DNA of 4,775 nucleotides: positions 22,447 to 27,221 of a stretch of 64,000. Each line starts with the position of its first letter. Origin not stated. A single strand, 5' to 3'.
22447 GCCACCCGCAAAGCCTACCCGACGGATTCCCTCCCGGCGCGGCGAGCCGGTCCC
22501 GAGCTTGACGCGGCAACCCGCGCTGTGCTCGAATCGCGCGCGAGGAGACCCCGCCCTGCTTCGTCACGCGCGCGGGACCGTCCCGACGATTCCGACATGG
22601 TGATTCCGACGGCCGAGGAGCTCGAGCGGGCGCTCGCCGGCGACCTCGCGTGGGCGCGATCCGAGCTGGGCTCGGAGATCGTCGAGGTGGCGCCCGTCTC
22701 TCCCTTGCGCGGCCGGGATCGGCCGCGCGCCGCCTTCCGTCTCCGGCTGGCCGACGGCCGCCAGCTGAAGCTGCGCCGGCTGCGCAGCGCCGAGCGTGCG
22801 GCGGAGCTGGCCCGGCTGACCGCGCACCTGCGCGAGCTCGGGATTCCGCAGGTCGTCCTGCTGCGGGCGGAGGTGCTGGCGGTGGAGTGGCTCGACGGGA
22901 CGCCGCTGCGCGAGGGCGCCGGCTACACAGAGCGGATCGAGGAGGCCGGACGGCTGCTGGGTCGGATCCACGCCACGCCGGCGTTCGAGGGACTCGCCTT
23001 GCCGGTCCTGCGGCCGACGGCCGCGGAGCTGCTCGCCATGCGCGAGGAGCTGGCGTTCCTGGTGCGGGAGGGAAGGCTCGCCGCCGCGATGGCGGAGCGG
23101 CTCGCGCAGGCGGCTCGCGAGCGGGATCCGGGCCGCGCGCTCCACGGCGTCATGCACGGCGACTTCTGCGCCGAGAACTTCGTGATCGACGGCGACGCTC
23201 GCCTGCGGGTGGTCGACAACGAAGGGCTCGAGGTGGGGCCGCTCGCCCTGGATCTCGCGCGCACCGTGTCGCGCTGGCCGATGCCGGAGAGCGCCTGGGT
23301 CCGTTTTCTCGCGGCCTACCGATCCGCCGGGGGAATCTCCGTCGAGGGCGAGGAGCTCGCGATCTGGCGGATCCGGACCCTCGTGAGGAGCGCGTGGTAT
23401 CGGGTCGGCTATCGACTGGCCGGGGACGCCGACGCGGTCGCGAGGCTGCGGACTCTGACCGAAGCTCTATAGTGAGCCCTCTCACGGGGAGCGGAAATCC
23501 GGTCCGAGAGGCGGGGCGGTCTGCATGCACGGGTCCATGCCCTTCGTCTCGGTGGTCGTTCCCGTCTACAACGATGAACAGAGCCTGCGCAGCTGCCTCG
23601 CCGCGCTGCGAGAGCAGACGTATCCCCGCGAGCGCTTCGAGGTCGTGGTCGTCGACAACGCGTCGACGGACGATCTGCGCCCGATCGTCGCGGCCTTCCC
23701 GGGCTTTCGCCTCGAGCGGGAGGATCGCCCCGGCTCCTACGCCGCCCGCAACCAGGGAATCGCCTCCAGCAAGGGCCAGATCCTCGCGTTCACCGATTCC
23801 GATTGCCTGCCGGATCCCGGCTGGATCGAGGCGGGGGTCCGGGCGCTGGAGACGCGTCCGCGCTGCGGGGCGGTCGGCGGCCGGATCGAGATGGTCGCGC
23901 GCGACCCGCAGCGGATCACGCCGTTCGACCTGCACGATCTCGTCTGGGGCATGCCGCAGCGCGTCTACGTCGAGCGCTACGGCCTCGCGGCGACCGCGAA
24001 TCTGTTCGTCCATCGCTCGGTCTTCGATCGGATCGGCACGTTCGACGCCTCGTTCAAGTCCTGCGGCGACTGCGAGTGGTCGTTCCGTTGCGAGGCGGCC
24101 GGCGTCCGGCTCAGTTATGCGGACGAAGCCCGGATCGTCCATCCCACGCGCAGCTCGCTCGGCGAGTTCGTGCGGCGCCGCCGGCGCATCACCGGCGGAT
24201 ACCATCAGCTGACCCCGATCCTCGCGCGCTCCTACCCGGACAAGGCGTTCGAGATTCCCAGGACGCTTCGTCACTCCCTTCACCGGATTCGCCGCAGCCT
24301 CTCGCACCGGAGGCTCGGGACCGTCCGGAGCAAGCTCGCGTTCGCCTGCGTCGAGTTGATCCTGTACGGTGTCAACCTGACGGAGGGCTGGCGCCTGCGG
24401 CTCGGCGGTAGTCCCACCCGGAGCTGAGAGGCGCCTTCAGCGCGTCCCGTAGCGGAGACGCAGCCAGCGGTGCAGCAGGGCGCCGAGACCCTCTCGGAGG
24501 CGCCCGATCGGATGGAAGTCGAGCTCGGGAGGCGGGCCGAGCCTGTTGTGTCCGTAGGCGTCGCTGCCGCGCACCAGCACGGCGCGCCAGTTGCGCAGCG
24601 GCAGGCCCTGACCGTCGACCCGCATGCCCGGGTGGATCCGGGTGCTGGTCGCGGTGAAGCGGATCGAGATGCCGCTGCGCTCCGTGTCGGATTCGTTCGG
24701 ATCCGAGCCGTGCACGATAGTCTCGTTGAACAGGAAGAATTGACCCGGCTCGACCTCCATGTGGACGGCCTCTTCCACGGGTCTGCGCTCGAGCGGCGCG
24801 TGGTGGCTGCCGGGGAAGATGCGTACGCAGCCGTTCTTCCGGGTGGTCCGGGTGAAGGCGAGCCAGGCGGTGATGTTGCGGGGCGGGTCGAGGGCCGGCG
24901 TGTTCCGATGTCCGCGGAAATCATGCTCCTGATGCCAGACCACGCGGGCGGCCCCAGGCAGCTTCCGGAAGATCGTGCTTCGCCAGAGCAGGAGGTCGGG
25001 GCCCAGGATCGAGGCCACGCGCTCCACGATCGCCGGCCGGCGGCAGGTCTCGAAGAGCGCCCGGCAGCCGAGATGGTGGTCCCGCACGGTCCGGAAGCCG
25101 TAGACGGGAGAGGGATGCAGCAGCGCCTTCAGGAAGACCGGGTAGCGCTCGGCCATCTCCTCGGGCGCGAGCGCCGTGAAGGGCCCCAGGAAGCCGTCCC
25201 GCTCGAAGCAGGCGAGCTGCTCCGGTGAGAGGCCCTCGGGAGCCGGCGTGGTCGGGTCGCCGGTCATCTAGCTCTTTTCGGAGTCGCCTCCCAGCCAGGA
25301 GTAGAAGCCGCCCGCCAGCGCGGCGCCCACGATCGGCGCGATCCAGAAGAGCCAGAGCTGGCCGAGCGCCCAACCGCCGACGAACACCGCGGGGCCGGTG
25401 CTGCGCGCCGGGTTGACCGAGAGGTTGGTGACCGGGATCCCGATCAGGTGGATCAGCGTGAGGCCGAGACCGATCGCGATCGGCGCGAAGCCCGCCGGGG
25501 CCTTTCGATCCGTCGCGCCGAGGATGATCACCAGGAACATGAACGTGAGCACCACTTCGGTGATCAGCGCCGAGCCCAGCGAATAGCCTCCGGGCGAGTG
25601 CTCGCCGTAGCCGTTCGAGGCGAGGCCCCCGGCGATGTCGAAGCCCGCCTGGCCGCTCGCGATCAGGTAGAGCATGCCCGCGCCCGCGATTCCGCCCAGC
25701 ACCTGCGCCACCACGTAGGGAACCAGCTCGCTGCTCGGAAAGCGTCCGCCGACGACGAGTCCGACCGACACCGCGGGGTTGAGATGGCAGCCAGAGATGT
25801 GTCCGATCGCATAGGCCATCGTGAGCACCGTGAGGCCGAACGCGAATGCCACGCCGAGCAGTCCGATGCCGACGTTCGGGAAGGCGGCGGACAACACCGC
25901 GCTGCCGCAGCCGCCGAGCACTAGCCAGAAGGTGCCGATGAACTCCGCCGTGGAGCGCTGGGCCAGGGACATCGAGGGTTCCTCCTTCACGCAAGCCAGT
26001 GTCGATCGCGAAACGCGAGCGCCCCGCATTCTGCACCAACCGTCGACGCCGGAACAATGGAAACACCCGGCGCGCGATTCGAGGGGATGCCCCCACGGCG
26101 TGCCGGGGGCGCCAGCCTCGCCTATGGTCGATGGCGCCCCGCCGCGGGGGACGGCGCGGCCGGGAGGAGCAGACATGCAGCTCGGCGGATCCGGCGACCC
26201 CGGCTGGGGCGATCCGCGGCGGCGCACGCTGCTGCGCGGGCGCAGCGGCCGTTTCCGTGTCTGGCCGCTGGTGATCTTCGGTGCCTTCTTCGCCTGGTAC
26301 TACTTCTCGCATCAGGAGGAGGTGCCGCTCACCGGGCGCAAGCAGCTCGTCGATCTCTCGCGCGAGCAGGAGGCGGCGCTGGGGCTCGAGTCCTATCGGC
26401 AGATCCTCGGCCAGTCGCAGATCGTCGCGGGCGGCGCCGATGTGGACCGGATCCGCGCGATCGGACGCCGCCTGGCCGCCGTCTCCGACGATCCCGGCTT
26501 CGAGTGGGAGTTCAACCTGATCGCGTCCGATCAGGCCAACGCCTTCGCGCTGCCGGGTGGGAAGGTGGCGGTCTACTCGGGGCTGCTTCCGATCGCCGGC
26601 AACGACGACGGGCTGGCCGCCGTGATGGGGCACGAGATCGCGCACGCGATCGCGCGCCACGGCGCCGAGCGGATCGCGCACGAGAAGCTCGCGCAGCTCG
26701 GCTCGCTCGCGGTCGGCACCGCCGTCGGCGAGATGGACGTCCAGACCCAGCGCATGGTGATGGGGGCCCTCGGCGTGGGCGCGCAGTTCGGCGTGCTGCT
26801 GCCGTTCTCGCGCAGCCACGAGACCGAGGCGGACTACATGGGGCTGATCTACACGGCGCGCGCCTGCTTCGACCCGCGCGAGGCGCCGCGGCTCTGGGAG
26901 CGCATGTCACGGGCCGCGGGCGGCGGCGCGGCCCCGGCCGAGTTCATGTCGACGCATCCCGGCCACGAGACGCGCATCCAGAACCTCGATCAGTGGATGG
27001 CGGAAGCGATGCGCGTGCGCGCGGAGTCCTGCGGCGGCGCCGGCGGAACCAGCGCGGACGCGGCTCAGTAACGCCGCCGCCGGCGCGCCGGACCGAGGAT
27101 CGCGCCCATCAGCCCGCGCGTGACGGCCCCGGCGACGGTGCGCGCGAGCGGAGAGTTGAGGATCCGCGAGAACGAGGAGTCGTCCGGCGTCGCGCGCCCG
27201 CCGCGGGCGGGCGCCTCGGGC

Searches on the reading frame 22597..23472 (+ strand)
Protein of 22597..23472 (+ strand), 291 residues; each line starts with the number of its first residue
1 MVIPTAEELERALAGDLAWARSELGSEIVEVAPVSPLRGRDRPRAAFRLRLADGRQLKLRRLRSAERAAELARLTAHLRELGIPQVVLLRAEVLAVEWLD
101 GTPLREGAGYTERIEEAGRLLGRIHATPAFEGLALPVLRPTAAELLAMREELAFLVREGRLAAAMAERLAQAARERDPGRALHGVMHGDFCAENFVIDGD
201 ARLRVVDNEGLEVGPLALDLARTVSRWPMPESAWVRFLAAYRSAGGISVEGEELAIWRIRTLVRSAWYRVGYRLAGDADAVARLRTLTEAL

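Call 31: search_protein_families(library=pfam, proteins=[window:22597-23472:+], max_evalue=0.001)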
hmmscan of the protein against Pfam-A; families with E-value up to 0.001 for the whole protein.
window:22597-23472:+ (291 aa): 1 family
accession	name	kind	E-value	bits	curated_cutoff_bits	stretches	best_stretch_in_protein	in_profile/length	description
PF01636.29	APH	-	1.7e-17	64.5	23.2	1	57-246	25-230/239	Phosphotransferase enzyme family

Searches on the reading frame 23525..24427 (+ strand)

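Call 31: search_protein_families(library=pfam, proteins=[window:23525-24427:+], max_evalue=0.001)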
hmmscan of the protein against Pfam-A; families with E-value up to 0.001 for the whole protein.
window:23525-24427:+ (300 aa): 4 families
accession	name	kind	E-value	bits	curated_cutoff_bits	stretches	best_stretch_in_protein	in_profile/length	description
PF00535.33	Glycos_transf_2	-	1.5e-28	100.3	23.3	1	9-129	1-127/168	Glycosyl transferase family 2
PF13641.12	Glyco_tranf_2_3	-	1.6e-19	71.3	27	1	8-223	3-228/230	Glycosyltransferase like family 2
PF13632.12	Glyco_trans_2_3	-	4.6e-12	46.6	27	1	89-282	4-179/198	Glycosyl transferase family group 2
PF10111.15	Glyco_tranf_2_2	-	1e-08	35.4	27.3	1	9-185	1-193/276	Glycosyltransferase like family 2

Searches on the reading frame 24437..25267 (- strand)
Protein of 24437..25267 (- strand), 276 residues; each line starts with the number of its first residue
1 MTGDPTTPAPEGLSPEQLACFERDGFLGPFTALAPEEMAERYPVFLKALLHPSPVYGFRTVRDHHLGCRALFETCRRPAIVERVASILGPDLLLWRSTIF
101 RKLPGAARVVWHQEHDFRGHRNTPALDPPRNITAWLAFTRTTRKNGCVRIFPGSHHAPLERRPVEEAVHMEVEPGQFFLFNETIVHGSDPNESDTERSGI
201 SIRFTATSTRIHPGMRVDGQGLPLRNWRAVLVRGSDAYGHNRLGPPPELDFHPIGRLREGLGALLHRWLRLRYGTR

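Call 31: search_protein_families(library=pfam, proteins=[window:24437-25267:-], max_evalue=0.001)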
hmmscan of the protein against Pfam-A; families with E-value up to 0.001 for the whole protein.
window:24437-25267:- (276 aa): 1 family
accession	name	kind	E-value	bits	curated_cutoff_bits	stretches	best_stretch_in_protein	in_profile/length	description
PF05721.19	PhyH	-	8.8e-22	78.9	22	1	21-198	1-212/213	Phytanoyl-CoA dioxygenase (PhyH)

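Call 68: search_protein_families(library=ncbifam, proteins=[window:24437-25267:-], max_evalue=1e-10)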
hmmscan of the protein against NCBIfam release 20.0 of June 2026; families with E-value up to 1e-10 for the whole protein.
window:24437-25267:- (276 aa): 1 family
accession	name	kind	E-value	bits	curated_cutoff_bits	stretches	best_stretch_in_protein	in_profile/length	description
TIGR01762.1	chlorin-enz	subfamily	6.7e-42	143.8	226.3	2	13-156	3-158/288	chlorinating enzyme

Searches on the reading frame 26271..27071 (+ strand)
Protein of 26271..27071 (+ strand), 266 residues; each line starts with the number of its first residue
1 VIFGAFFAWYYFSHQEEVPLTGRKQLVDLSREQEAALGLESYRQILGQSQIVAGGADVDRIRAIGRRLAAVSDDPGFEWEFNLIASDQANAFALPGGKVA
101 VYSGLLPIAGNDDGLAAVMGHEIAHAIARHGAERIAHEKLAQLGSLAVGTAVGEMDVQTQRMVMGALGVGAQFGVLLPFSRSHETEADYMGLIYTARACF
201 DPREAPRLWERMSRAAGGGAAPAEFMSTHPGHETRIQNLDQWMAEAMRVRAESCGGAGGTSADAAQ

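Call 31: search_protein_families(library=pfam, proteins=[window:26271-27071:+], max_evalue=0.001)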
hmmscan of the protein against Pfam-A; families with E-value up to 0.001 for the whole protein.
window:26271-27071:+ (266 aa): 1 family
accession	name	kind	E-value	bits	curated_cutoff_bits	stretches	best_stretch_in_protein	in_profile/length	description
PF01435.24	Peptidase_M48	-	1.7e-39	136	20.3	1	60-242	6-185/186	Peptidase family M48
